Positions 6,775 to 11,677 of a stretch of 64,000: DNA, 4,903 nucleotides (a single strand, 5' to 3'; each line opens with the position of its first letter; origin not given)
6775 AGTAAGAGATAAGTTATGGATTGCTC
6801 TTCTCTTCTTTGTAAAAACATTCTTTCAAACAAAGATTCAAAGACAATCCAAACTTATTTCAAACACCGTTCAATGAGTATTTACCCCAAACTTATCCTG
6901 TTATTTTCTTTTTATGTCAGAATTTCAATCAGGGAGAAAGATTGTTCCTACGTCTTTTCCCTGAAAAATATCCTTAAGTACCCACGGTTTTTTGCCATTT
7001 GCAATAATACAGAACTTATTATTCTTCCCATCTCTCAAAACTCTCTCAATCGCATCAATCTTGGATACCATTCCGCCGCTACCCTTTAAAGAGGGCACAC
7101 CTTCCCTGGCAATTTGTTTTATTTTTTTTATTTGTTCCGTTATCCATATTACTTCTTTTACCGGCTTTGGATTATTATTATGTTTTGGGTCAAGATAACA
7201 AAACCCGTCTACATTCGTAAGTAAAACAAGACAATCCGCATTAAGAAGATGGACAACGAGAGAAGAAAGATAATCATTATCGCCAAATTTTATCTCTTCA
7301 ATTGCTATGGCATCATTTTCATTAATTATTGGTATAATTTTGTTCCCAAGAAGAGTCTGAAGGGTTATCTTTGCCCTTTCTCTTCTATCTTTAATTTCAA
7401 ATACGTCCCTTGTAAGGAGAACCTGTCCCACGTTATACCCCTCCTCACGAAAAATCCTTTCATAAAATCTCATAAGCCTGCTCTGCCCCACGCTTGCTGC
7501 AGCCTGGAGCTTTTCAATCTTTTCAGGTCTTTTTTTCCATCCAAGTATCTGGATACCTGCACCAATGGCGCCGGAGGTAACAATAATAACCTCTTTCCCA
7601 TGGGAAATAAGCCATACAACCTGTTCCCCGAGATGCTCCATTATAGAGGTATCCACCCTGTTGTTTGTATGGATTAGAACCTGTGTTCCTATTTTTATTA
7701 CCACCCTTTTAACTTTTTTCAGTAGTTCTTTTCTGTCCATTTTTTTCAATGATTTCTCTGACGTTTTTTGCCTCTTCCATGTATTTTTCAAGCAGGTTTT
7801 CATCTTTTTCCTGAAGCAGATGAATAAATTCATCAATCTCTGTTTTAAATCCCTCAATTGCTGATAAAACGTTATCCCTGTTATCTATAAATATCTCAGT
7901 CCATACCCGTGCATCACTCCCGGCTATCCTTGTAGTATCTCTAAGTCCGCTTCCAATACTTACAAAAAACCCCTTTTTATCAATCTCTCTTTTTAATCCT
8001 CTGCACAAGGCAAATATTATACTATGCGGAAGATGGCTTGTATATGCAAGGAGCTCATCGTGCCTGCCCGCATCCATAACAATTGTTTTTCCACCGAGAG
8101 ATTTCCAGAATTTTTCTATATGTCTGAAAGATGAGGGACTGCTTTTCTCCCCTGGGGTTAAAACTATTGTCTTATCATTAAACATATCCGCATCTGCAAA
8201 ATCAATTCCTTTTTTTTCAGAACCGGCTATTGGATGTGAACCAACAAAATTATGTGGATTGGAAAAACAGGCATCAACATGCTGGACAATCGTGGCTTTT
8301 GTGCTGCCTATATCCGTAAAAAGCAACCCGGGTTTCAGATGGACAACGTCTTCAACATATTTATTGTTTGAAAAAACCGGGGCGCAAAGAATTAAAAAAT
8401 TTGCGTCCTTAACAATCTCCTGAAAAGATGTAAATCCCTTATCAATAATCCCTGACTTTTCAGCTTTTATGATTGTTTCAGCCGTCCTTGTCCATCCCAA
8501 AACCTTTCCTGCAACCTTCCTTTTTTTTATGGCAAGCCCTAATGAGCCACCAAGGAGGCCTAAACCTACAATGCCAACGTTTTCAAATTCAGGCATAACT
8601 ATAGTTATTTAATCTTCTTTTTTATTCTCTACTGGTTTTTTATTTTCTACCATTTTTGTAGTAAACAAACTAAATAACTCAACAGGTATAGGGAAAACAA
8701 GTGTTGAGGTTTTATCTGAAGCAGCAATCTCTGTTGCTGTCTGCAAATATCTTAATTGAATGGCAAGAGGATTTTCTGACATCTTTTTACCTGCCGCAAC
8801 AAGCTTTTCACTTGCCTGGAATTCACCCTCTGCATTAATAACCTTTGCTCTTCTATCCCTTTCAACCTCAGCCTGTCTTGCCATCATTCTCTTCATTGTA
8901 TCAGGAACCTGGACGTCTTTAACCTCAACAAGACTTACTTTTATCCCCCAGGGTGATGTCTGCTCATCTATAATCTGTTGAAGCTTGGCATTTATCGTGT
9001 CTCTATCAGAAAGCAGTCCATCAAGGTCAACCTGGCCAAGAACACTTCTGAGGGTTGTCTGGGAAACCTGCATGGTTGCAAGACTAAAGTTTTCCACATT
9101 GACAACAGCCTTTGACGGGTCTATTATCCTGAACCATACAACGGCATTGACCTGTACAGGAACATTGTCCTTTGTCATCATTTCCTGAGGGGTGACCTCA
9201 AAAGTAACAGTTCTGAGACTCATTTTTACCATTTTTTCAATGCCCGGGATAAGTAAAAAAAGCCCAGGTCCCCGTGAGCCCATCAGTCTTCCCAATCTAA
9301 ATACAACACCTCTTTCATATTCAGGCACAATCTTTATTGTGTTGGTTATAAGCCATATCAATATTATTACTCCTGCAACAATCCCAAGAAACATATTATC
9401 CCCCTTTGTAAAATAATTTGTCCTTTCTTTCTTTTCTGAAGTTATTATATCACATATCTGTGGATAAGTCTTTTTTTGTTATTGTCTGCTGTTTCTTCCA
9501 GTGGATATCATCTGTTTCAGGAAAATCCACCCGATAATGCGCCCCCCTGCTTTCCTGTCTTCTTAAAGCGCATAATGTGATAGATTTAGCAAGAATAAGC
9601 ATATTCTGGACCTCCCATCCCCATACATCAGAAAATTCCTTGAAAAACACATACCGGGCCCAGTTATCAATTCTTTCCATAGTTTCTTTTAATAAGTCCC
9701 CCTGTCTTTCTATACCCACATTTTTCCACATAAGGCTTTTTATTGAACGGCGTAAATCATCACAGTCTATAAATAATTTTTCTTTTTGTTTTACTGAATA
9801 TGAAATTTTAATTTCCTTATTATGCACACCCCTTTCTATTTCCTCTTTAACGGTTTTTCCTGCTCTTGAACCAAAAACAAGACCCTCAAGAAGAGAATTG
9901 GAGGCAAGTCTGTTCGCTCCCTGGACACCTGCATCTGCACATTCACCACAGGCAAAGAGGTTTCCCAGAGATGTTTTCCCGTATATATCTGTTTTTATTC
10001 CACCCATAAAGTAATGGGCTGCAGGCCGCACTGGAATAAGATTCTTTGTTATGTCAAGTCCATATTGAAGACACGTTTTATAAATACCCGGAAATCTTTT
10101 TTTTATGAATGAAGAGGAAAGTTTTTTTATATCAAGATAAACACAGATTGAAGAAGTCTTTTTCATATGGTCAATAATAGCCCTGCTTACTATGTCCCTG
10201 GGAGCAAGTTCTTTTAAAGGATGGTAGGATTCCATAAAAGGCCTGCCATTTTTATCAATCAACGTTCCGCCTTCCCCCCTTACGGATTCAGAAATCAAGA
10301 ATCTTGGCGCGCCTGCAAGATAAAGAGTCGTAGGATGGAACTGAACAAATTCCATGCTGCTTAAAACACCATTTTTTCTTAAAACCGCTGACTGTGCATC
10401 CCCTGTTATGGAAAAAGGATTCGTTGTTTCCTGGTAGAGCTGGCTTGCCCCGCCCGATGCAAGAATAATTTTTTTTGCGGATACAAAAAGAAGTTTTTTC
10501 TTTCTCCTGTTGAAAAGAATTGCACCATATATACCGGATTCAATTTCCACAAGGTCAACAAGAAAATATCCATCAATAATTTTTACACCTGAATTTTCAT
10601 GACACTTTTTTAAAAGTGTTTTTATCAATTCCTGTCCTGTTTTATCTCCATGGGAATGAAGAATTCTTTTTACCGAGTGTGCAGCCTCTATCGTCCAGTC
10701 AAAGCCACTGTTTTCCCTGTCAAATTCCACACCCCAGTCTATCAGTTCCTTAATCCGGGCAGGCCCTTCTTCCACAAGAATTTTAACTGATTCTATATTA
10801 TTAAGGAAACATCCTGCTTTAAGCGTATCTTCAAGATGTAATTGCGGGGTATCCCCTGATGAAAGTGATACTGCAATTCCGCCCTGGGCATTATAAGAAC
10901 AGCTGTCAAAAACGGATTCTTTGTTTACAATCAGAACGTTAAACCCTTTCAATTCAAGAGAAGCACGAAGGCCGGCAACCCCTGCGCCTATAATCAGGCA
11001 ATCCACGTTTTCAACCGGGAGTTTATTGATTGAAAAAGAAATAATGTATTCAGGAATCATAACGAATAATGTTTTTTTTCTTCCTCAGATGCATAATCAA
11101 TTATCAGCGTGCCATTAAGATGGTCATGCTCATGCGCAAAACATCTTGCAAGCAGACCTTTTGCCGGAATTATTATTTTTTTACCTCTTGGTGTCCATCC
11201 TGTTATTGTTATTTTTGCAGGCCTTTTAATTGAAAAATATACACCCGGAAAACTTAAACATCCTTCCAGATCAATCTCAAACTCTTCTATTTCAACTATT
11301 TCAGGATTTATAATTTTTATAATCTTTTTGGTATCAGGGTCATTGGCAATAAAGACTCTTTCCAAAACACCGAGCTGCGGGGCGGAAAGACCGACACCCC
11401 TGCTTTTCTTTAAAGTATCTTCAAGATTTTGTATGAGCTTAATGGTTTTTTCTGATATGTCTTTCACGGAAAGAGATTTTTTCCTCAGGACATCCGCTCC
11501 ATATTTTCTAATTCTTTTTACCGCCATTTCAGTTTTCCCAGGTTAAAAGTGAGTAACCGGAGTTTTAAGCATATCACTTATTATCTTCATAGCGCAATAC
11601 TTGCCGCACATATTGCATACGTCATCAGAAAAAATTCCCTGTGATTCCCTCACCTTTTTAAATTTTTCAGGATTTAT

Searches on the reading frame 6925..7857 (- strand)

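Call 9: search_protein_families(library=ncbifam, proteins=[window:6925-7857:-])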
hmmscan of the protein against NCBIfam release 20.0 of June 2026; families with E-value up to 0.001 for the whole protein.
window:6925-7857:- (310 aa): 7 families
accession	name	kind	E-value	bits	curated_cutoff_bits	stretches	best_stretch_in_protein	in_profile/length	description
TIGR01027.1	proB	equivalog_domain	3.6e-77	259.9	186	1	50-309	1-253/363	glutamate 5-kinase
TIGR01092.1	P5CS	equivalog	8.8e-40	136.6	796.75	1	45-308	3-274/715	delta l-pyrroline-5-carboxylate synthetase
NF040647.1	IPPK_Arch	equivalog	4.7e-07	29.3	120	1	53-306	2-258/259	isopentenyl phosphate kinase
TIGR02076.1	pyrH_arch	equivalog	1.2e-05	25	158.05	1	195-246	119-168/222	UMP kinase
NF004938.0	PRK06291.1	equivalog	0.00013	20.8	528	1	157-238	172-257/468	aspartate kinase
TIGR00746.1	arcC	equivalog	0.00016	20.8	358.25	1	175-288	192-292/309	carbamate kinase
TIGR02075.1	pyrH_bact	equivalog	0.00017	21.3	243.9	0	50-96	2-49/233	UMP kinase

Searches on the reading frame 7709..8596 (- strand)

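Call 60: search_protein_families(library=pfam, proteins=[window:7709-8596:-], max_evalue=0.0001)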
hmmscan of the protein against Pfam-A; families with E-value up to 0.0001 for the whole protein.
window:7709-8596:- (295 aa): 3 families
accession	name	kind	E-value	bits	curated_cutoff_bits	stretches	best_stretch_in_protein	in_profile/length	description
PF02153.23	PDH_N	-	2.2e-32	112.2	26.5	1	19-172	1-153/154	Prephenate dehydrogenase, nucleotide-binding domain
PF20463.3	PDH_C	-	2.5e-19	69.9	22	1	177-275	3-102/102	Prephenate dehydrogenase, dimerization domain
PF03446.21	NAD_binding_2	-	4.5e-05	24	21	1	6-128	1-124/161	NAD binding domain of 6-phosphogluconate dehydrogenase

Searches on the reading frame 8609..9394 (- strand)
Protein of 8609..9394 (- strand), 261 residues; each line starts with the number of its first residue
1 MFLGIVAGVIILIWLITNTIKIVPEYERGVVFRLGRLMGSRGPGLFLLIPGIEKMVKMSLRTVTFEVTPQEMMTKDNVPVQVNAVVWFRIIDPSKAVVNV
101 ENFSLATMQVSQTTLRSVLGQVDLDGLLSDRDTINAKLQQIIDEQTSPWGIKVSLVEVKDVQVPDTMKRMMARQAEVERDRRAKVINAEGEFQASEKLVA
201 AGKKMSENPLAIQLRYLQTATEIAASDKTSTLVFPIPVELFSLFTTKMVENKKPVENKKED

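Call 60: search_protein_families(library=pfam, proteins=[window:8609-9394:-], max_evalue=0.0001)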
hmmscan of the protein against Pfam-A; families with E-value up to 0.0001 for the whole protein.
window:8609-9394:- (261 aa): 1 family
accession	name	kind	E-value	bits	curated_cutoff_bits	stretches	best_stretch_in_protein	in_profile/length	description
PF01145.31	Band_7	-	5.8e-37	127.9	23.6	1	21-191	1-175/176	SPFH domain / Band 7 family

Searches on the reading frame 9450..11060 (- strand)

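Call 60: search_protein_families(library=pfam, proteins=[window:9450-11060:-], max_evalue=0.0001)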
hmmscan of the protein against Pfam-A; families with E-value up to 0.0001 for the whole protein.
window:9450-11060:- (536 aa): 4 families
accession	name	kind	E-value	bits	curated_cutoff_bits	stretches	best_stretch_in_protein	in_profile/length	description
PF00890.30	FAD_binding_2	-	1.2e-88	298.5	20.4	1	20-390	1-414/414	FAD binding domain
PF02910.25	Succ_DH_flav_C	-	5.2e-19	68.9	20.8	1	437-530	1-103/130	Fumarate reductase flavoprotein C-term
PF07992.20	Pyr_redox_2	-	1.7e-07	31.4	26.1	0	20-136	2-58/291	Pyridine nucleotide-disulphide oxidoreductase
PF01266.30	DAO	-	5.1e-07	30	27.9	1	20-126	1-95/353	FAD dependent oxidoreductase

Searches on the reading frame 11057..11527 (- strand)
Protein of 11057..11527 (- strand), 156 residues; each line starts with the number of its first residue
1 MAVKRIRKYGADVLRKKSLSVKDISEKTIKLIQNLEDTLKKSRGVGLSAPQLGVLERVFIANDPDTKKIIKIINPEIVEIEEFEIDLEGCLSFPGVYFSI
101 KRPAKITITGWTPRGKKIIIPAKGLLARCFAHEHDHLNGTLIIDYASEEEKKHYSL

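Call 60: search_protein_families(library=pfam, proteins=[window:11057-11527:-], max_evalue=0.0001)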
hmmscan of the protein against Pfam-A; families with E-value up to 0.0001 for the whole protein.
window:11057-11527:- (156 aa): 1 family
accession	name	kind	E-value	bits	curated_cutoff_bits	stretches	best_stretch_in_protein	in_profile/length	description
PF01327.26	Pep_deformylase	-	7.3e-43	146.3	22.8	1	4-151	2-155/156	Polypeptide deformylase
